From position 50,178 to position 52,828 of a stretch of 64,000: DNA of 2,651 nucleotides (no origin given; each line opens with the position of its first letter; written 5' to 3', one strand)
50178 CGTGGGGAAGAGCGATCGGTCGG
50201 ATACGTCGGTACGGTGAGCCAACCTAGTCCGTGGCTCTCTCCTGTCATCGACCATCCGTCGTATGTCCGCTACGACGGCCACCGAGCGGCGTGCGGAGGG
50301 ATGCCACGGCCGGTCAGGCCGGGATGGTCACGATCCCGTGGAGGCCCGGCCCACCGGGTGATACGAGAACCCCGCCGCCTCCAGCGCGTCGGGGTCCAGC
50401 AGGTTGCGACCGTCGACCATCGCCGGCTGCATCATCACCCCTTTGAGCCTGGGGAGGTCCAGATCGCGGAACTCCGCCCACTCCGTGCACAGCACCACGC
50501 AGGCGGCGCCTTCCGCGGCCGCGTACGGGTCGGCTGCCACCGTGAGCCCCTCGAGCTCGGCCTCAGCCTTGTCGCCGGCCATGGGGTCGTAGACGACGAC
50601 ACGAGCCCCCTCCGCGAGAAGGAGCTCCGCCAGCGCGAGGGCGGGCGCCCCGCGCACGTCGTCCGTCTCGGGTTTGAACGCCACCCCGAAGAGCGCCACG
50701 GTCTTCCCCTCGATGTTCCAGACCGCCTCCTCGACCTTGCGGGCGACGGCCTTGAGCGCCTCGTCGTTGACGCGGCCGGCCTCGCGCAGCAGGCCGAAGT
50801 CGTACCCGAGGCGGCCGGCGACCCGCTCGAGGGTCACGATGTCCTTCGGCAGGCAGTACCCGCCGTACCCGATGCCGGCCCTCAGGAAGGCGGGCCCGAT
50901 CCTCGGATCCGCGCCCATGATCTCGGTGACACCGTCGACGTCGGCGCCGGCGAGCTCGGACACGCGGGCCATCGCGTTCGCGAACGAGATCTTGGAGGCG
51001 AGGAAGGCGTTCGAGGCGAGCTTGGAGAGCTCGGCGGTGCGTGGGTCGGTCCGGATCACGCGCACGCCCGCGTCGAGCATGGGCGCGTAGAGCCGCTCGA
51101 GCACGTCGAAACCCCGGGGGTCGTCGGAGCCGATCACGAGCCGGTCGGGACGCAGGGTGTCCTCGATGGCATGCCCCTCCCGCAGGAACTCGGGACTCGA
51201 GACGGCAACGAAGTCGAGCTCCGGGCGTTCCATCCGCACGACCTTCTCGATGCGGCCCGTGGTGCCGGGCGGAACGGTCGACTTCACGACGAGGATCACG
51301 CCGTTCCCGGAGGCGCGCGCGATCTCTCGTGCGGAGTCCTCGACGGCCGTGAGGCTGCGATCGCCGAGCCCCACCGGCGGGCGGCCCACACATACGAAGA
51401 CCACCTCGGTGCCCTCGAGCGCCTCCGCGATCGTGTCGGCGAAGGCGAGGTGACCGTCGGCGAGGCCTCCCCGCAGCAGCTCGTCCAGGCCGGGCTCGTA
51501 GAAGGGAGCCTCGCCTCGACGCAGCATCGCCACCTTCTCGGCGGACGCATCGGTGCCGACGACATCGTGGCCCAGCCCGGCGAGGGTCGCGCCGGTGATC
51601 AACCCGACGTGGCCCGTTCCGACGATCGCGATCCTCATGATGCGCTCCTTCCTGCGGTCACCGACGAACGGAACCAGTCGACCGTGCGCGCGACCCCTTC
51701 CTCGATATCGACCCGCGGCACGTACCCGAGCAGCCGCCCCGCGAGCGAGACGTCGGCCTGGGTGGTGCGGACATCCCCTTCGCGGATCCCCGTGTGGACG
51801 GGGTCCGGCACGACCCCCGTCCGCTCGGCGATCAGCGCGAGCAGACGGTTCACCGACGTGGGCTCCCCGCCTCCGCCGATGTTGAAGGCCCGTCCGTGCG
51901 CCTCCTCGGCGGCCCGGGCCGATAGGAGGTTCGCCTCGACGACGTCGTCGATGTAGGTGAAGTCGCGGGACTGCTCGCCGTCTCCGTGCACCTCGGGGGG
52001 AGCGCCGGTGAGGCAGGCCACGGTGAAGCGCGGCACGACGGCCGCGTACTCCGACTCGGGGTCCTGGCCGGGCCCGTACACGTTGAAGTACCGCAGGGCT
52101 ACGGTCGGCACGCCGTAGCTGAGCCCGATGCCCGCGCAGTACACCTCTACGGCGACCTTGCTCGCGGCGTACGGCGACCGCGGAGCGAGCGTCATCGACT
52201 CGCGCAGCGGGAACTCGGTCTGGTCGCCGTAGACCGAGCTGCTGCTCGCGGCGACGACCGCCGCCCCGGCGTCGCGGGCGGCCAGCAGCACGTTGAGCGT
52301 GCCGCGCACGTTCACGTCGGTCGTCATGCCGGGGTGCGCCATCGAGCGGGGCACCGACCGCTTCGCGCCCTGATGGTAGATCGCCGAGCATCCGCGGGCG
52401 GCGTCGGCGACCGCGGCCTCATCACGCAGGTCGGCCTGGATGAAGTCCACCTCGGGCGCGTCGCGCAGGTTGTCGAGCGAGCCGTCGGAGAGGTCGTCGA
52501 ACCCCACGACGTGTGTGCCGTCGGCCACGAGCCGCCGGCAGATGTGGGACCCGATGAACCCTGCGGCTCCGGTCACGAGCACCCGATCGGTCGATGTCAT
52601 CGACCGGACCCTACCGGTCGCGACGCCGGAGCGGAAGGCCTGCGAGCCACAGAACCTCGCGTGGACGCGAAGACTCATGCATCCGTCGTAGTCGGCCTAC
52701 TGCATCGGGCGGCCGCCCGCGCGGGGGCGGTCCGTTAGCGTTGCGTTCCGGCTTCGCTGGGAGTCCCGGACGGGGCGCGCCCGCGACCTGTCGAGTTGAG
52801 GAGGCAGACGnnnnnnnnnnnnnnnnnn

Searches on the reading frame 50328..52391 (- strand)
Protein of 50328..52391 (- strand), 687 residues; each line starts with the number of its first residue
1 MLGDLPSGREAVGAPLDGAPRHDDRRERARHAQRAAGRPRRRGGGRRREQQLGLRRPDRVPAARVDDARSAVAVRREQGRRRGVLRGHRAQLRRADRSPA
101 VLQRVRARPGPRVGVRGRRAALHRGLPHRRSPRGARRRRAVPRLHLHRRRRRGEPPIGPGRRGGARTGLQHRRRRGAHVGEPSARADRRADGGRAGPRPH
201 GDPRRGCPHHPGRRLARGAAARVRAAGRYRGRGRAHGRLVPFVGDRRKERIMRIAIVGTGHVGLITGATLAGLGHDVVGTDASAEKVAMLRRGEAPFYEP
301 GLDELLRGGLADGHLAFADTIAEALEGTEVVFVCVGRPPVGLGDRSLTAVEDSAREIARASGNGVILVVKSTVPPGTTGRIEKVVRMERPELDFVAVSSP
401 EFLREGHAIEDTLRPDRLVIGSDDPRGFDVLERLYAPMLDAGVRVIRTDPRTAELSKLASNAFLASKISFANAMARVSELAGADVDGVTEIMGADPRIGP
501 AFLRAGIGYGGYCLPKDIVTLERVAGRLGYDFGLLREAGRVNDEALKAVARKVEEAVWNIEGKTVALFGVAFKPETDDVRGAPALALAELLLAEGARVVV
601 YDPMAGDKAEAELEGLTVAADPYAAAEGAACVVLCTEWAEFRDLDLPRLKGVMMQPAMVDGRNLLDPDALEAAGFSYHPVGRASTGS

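Call 7: search_protein_families(library=pfam, proteins=[window:50328-52391:-], max_evalue=0.01)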
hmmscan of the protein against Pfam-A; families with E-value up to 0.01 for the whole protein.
window:50328-52391:- (687 aa): 6 families
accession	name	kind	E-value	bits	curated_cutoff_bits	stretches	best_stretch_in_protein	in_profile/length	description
PF03721.20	UDPG_MGDP_dh_N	-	1e-48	165.9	27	1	252-430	1-183/187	UDP-glucose/GDP-mannose dehydrogenase family, NAD binding domain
PF00984.24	UDPG_MGDP_dh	-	1.1e-30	106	25.4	1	451-543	1-93/94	UDP-glucose/GDP-mannose dehydrogenase family, central domain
PF03720.21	UDPG_MGDP_dh_C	-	3.1e-30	105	30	1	566-667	1-103/103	UDP-glucose/GDP-mannose dehydrogenase family, UDP binding domain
PF03807.23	F420_oxidored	-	5.1e-07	30.6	21.6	0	253-336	1-68/94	NADP oxidoreductase coenzyme F420-dependent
PF03446.21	NAD_binding_2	-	1.3e-06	28.9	21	1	253-386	1-108/161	NAD binding domain of 6-phosphogluconate dehydrogenase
PF02826.25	2-Hacid_dh_C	-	0.00081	19.3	25.1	0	252-306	37-89/178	D-isomer specific 2-hydroxyacid dehydrogenase, NAD binding domain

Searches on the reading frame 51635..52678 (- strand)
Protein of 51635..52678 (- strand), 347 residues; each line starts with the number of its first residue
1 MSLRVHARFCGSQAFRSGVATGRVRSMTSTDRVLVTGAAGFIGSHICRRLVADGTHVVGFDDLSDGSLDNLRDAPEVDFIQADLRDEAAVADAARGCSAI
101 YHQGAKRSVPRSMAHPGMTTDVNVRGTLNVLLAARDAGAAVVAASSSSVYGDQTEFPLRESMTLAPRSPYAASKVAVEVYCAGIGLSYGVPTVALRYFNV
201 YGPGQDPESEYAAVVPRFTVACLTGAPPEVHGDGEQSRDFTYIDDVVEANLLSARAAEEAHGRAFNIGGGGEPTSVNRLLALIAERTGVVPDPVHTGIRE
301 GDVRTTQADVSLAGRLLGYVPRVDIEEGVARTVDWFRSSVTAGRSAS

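Call 7: search_protein_families(library=pfam, proteins=[window:51635-52678:-], max_evalue=0.01)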
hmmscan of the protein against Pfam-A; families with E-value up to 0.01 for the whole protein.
window:51635-52678:- (347 aa): 9 families
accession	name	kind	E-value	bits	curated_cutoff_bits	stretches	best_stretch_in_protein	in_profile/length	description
PF01370.27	Epimerase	-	2.1e-63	214.4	20.9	1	33-268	1-240/240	NAD dependent epimerase/dehydratase family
PF16363.11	GDP_Man_Dehyd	-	1.4e-54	186.3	27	1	34-331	1-331/332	GDP-mannose 4,6 dehydratase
PF01073.25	3Beta_HSD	-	3.8e-22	79.1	22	1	34-260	1-235/280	3-beta hydroxysteroid dehydrogenase/isomerase family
PF04321.23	RmlD_sub_bind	-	1.7e-13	50.8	27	1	32-183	2-138/287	RmlD substrate binding domain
PF13460.12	NAD_binding_10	-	1.7e-11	44.8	27.2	1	37-186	1-136/184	NAD(P)H-binding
PF02719.21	Polysacc_synt_2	-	1.1e-10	41.7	20.2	1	33-301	1-266/293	Polysaccharide biosynthesis protein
PF00106.31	adh_short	-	3.5e-08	33.6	26.6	1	33-100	3-74/195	short chain dehydrogenase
PF07993.18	NAD_binding_4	-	1.5e-07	31.3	20.1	1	88-248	80-256/258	Male sterility protein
PF05368.20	NmrA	-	0.0002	21.5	27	1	30-138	2-98/298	NmrA-like family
